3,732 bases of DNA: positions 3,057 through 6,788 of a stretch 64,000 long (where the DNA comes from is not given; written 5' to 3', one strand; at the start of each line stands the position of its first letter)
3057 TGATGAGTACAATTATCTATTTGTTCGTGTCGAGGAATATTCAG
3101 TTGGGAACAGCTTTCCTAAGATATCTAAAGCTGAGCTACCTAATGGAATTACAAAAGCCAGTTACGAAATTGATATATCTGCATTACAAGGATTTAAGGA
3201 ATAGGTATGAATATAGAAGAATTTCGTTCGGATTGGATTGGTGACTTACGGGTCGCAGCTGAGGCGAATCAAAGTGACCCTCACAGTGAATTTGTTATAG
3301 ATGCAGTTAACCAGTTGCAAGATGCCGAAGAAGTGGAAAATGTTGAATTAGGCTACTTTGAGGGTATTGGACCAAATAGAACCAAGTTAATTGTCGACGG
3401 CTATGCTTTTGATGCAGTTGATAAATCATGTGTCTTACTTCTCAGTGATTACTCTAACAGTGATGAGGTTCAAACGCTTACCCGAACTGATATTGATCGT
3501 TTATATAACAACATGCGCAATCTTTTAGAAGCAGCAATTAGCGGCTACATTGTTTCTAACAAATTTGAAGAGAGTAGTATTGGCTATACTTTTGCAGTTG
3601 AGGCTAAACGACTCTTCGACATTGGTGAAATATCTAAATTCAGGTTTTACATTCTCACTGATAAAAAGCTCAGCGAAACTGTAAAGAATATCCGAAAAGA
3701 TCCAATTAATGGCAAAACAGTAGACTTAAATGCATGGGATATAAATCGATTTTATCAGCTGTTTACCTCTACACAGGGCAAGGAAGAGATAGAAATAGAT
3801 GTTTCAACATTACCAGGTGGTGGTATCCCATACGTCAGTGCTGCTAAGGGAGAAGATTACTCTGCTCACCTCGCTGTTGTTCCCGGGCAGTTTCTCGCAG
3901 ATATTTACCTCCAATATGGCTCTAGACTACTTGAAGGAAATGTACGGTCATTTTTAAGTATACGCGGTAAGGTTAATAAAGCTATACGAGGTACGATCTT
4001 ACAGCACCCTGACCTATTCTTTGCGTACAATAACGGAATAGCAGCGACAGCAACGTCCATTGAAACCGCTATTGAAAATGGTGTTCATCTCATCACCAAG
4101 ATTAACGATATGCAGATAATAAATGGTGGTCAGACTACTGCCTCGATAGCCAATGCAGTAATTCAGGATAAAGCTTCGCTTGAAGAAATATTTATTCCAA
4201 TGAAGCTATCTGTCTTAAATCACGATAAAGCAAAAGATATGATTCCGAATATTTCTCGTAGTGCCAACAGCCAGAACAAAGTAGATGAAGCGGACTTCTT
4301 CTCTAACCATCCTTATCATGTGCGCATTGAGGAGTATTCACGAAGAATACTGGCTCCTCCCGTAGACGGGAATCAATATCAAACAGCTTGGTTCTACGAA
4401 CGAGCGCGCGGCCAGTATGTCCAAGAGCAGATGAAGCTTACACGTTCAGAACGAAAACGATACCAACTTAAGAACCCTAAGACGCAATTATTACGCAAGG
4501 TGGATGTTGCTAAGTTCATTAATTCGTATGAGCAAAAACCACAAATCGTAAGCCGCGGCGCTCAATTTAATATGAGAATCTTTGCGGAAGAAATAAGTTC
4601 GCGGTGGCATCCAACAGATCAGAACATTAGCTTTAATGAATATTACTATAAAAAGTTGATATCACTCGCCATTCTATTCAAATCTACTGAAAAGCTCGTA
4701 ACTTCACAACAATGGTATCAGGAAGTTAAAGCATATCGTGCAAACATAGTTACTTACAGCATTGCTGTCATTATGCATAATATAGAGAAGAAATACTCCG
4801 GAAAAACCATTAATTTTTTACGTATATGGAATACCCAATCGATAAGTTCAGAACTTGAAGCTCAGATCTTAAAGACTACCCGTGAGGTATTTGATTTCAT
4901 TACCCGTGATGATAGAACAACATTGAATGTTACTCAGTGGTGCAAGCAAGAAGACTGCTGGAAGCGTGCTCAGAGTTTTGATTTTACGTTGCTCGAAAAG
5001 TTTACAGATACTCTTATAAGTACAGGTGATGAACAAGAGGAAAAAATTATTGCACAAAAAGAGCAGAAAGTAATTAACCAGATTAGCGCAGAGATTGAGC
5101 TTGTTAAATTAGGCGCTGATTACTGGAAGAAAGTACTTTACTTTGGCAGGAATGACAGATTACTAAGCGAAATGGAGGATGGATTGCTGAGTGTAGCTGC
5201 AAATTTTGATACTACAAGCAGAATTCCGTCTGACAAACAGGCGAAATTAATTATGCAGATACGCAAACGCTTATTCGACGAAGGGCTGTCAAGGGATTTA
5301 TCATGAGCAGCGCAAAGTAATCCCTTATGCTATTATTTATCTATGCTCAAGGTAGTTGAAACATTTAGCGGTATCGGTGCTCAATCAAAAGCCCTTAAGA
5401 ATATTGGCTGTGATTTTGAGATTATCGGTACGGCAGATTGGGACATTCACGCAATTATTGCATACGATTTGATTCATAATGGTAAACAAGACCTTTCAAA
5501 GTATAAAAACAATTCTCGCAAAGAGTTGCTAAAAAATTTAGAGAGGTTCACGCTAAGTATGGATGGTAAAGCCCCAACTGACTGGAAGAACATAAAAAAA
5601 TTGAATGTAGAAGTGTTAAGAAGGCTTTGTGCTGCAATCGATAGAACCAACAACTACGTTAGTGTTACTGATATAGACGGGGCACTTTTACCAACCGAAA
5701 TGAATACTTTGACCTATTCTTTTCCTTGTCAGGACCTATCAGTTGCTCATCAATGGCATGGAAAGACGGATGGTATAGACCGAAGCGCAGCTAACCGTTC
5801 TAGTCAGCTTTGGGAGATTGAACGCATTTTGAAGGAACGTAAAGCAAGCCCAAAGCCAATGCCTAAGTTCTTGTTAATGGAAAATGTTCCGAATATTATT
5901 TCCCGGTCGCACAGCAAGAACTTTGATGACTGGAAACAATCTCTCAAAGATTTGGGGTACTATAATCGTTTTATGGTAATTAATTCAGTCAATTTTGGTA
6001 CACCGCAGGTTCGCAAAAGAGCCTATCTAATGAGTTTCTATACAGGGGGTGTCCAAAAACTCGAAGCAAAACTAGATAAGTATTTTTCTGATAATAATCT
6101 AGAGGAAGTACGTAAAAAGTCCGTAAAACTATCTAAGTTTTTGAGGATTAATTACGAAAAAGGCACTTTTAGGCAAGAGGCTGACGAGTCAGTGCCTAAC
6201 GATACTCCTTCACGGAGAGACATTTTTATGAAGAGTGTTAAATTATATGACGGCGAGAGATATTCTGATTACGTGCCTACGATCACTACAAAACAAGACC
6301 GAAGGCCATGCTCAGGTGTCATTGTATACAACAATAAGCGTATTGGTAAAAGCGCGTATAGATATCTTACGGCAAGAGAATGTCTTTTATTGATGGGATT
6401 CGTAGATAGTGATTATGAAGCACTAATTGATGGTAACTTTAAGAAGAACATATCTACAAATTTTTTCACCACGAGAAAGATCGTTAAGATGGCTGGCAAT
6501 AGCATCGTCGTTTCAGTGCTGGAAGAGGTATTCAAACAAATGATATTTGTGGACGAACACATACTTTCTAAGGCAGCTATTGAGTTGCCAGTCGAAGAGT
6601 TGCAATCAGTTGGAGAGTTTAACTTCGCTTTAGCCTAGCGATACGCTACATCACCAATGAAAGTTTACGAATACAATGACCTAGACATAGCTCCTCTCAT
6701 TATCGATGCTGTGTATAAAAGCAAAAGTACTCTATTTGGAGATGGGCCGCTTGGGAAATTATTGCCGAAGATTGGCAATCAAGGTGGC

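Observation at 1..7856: Dcm-linked Z1 ATPase / DUF4420 nuclease / AIPR operon with a fifth nuclease-like gene: a predicted but uncharacterised defense module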

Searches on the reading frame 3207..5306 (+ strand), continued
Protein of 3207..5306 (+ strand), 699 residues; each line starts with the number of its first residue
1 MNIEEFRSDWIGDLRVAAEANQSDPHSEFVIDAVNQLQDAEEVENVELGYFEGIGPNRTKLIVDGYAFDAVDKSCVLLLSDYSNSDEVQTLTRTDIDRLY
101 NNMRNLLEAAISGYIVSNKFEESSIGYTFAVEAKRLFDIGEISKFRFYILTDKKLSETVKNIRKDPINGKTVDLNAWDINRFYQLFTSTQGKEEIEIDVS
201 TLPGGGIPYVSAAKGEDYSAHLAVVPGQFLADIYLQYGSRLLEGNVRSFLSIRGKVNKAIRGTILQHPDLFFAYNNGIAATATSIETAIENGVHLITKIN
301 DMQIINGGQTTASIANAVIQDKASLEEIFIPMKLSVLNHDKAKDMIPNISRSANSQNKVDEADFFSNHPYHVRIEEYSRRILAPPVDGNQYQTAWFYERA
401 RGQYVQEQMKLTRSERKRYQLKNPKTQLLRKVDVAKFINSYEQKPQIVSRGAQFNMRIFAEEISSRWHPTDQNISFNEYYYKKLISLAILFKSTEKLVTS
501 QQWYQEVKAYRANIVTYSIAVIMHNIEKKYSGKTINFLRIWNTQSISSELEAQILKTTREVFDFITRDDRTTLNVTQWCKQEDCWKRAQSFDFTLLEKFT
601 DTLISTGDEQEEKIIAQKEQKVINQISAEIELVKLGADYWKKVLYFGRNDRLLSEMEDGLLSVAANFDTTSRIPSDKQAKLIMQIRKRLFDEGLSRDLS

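Call 96: get_annotated_region(hit=H10, flank=8000)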
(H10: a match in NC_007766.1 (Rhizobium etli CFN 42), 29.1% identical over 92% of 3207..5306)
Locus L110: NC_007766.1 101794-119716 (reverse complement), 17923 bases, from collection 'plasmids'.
description: Rhizobium etli CFN 42 plasmid p42f, complete sequence
organism: Rhizobium etli CFN 42 (NCBI taxid 347834)
taxonomy: Bacteria; Pseudomonadota; Alphaproteobacteria; Hyphomicrobiales; Rhizobiaceae; Rhizobium; Rhizobium etli; Rhizobium etli CFN 42
host: -; source: -; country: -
typing (MOB-suite, as given by PLSDB): non-mobilizable
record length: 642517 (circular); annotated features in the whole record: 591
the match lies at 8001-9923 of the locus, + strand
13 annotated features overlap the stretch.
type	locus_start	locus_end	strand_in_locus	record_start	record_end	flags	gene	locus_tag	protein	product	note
CDS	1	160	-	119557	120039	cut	-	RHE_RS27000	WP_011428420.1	very short patch repair endonuclease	-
CDS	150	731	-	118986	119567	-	-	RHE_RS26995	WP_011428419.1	hypothetical protein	-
CDS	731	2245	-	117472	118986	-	-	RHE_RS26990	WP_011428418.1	DNA cytosine methyltransferase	GO:0006304 - DNA modification [Evidence IEA]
CDS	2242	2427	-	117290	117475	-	-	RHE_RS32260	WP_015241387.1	CopG family transcriptional regulator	-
CDS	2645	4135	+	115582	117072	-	-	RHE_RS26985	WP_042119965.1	ATP-binding protein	-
CDS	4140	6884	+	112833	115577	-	-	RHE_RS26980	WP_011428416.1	Z1 domain-containing protein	-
CDS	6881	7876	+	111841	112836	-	-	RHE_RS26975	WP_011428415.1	PD-(D/E)XK motif protein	-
CDS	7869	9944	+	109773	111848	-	-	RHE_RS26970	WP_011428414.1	AIPR family protein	-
CDS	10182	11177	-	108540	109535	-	-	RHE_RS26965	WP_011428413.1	hypothetical protein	-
CDS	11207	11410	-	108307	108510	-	-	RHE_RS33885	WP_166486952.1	hypothetical protein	-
CDS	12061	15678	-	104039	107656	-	-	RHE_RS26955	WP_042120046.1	DEAD/DEAH box helicase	-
CDS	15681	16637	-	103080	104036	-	-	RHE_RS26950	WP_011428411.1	hypothetical protein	-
CDS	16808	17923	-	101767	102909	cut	-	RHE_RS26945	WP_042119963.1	RHE_PE00001 family protein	-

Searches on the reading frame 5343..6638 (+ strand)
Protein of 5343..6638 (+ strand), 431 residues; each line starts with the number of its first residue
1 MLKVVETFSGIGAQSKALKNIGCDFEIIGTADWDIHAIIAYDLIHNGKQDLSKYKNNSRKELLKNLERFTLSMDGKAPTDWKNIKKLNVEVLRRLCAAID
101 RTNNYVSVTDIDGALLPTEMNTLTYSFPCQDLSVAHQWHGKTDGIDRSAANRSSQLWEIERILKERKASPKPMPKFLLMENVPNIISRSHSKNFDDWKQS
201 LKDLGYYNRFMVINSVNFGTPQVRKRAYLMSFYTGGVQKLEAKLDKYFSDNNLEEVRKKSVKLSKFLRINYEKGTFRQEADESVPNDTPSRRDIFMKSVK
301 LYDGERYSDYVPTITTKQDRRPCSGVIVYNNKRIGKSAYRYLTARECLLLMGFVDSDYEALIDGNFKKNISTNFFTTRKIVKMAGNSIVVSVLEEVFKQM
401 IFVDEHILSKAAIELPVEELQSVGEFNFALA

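Call 6: search_protein_families(library=pfam, proteins=[window:5343-6638:+], max_evalue=0.01)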
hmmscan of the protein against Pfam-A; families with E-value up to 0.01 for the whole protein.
window:5343-6638:+ (431 aa): 1 family
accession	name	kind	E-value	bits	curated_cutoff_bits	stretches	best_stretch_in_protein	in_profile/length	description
PF00145.23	DNA_methylase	-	3.2e-46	158.7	22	2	104-400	46-322/324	C-5 cytosine-specific DNA methylase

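Call 7: search_protein_families(library=padloc, proteins=[window:5343-6638:+], max_evalue=0.01)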
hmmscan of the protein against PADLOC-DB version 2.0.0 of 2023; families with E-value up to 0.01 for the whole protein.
window:5343-6638:+ (431 aa): 51 families (the best 25 are shown)
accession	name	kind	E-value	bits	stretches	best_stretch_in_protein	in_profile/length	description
PDLC03728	oMTase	-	6.6e-52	174.9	1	2-405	11-393/395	orphan methyltransferase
PDLC03272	MTase_II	-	1.5e-38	131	1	1-401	74-387/407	Type II methyltransferase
PDLC03388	MTase_II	-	1.8e-36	124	1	1-400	1-356/360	Type II methyltransferase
PDLC03734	oMTase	-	5.9e-29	99.3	3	95-246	43-182/444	orphan methyltransferase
PDLC03378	MTase_II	-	9.1e-27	92.2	1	2-400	3-326/344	Type II methyltransferase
PDLC03217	MTase_II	-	1.3e-17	61.5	1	102-241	68-193/703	Type II methyltransferase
PDLC03329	MTase_II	-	1.9e-17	61.6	1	112-249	69-197/407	Type II methyltransferase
PDLC03361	MTase_II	-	3e-17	60.6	1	123-400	169-433/455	Type II methyltransferase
PDLC03324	MTase_II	-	2e-15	54.6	1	114-232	60-169/408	Type II methyltransferase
PDLC00026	DruM2|DruM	-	3.1e-15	54.6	1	93-354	36-282/336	DNA cytosine methylase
PDLC00028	DruM2|DruM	-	3.7e-15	53.6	1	108-232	56-177/397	DNA cytosine methylase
PDLC03286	MTase_II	-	4.1e-14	50.8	1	118-235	66-171/185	Type II methyltransferase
PDLC00030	DruM2|DruM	-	1.3e-13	48.9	1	128-289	92-238/380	DNA cytosine methylase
PDLC03234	MTase_II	-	1.8e-13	48.5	1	111-235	64-177/375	Type II methyltransferase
PDLC02653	DrmMII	-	2.6e-12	44.4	1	108-232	54-173/333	DrmMII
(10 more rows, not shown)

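Call 8: search_protein_families(library=ncbifam, proteins=[window:5343-6638:+], max_evalue=0.01)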
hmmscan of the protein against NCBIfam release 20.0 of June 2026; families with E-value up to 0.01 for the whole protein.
window:5343-6638:+ (431 aa): 3 families
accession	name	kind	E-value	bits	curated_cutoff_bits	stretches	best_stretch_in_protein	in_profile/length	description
TIGR00675.1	dcm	superfamily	7.9e-40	137.5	100.65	2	104-400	46-329/329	DNA (cytosine-5-)-methyltransferase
NF045953.1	DCM_methyl_Nterm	subfamily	3.5e-17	63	93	1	2-95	3-98/107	DNA (cytosine-5-)-methyltransferase N-terminal subunit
NF007772.0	PRK10458.1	subfamily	2.6e-08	32.9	710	0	121-207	171-253/472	DNA cytosine methylase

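Call 34: search_solved_structures(query=window:5343-6638:+, max_evalue=0.001, show_alignments=1)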
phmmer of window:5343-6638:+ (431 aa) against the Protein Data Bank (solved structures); distinct sequences matched with E-value up to 0.001: 24.
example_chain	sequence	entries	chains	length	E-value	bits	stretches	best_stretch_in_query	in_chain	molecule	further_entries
4dkj_A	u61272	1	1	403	2.3e-45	158.6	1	2-406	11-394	Cytosine-specific methyltransferase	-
8c56_A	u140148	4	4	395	5.9e-45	157.2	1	2-404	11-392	Cytosine-specific methyltransferase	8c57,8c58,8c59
10mh_A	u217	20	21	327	2.1e-11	46.7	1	109-235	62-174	PROTEIN (CYTOSINE-SPECIFIC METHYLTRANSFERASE HHAI) | HaeIII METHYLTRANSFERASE | Modification methylase HhaI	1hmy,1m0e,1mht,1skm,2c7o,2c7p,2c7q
1svu_A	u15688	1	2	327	2.4e-11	46.5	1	109-234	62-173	Modification methylase HhaI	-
2uyh_A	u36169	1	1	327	2.4e-11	46.5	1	109-235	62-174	MODIFICATION METHYLASE HHAI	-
1fjx_A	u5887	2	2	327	2.6e-11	46.5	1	109-234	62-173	HHAI DNA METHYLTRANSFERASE | MODIFICATION METHYLASE HHAI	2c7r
2i9k_A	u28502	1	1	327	2.9e-11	46.3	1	109-235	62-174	Modification methylase HhaI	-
2zcj_A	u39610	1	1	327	5.5e-11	45.3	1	109-235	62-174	Modification methylase HhaI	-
2uz4_A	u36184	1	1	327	1.1e-10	44.4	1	109-235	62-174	MODIFICATION METHYLASE HHAI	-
2uyc_A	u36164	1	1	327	1.1e-10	44.4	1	109-235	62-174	MODIFICATION METHYLASE HHAI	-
2z6q_A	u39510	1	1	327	1.4e-10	44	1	109-235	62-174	Modification methylase HhaI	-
2z6u_A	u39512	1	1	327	1.4e-10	44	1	109-235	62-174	Modification methylase HhaI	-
2z6a_A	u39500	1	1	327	3.4e-10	42.8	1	109-235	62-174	Modification methylase HhaI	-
1dct_A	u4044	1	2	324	1.8e-07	33.7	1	141-232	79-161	PROTEIN (MODIFICATION METHYLASE HAEIII)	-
3ubt_Y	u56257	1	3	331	2.6e-07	33.3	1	152-232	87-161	Modification methylase HaeIII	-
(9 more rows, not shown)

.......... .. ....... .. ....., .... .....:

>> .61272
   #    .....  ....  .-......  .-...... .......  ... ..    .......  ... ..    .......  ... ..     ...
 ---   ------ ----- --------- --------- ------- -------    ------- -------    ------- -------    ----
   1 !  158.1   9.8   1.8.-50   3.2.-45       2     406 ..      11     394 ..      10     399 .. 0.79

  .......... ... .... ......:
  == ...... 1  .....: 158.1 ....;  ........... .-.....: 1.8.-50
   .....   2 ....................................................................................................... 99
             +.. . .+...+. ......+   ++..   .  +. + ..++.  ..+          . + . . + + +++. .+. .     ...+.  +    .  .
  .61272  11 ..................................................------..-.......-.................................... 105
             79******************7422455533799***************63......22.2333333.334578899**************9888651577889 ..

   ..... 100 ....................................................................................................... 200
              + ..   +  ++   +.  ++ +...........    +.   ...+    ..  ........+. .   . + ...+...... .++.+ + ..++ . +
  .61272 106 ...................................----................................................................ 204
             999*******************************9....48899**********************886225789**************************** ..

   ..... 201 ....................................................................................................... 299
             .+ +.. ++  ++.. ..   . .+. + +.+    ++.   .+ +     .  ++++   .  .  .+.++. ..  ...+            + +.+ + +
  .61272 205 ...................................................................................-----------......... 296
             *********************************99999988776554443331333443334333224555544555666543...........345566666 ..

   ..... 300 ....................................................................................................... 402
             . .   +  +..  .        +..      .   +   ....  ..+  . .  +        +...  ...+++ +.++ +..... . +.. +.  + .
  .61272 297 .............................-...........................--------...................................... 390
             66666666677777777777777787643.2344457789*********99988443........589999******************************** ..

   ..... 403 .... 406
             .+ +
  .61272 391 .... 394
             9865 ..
